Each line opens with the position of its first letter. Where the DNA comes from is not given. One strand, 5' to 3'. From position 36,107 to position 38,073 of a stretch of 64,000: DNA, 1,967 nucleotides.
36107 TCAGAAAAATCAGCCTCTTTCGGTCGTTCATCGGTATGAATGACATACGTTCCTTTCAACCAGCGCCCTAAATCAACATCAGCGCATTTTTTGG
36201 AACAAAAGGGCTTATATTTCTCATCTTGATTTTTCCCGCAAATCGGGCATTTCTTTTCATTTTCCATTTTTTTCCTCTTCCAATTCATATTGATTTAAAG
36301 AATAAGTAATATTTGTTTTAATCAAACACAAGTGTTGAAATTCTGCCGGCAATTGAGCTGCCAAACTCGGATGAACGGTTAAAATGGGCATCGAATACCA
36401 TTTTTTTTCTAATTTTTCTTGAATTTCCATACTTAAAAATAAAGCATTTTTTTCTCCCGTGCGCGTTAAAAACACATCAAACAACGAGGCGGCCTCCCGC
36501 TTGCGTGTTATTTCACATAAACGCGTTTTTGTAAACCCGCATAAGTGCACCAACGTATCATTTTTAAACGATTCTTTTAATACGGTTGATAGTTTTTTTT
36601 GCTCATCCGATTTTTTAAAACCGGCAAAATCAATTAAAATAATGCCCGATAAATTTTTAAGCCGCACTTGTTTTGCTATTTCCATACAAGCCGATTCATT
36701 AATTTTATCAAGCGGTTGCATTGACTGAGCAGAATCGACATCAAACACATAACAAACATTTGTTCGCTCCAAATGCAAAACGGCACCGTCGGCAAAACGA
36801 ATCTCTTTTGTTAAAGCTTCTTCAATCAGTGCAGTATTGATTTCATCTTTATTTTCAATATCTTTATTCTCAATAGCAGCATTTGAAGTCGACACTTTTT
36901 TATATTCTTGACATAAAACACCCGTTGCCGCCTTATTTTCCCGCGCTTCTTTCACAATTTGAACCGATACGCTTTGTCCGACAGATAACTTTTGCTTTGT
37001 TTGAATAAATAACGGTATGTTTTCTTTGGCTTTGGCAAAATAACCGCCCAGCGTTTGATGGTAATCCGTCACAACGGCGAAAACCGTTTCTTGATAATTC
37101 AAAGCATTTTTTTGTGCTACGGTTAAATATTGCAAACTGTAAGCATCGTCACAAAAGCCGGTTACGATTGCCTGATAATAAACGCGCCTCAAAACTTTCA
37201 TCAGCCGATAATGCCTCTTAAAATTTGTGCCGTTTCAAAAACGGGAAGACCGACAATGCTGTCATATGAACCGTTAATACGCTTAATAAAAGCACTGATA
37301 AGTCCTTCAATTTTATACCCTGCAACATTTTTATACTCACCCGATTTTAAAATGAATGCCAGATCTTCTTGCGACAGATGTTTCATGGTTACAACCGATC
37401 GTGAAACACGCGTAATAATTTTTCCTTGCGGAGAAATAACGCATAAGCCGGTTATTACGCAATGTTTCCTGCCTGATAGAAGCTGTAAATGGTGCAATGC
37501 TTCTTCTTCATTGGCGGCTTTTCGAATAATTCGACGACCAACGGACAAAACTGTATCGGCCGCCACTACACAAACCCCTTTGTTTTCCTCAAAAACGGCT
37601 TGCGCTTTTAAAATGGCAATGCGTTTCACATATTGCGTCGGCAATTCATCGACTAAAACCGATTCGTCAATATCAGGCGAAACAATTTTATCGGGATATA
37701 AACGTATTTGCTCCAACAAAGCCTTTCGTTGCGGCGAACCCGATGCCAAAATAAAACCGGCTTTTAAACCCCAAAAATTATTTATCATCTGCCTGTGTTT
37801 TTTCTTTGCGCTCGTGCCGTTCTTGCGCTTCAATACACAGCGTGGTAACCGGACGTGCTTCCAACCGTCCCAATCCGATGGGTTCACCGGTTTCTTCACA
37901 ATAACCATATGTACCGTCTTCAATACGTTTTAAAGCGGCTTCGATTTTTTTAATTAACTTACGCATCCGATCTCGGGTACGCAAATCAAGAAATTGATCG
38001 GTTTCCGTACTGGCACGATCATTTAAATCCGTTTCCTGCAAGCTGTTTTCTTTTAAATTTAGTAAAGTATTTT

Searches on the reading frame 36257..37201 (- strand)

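Call 31: search_protein_families(library=pfam, proteins=[window:36257-37201:-], max_evalue=0.00001)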
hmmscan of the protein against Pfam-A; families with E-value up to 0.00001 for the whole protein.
window:36257-37201:- (314 aa): 1 family
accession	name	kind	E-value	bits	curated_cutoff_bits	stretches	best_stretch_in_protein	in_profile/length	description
PF10150.14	RNase_E_G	-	1.4e-23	84.2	25.5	1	83-235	110-269/270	Ribonuclease E/G family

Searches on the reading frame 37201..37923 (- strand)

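Call 31: search_protein_families(library=pfam, proteins=[window:37201-37923:-], max_evalue=0.00001)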
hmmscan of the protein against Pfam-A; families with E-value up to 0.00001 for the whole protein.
window:37201-37923:- (240 aa): 1 family
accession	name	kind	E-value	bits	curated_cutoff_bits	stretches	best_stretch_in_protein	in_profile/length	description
PF02545.19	Maf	-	7.4e-48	163.1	27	1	57-236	2-185/187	Maf-like protein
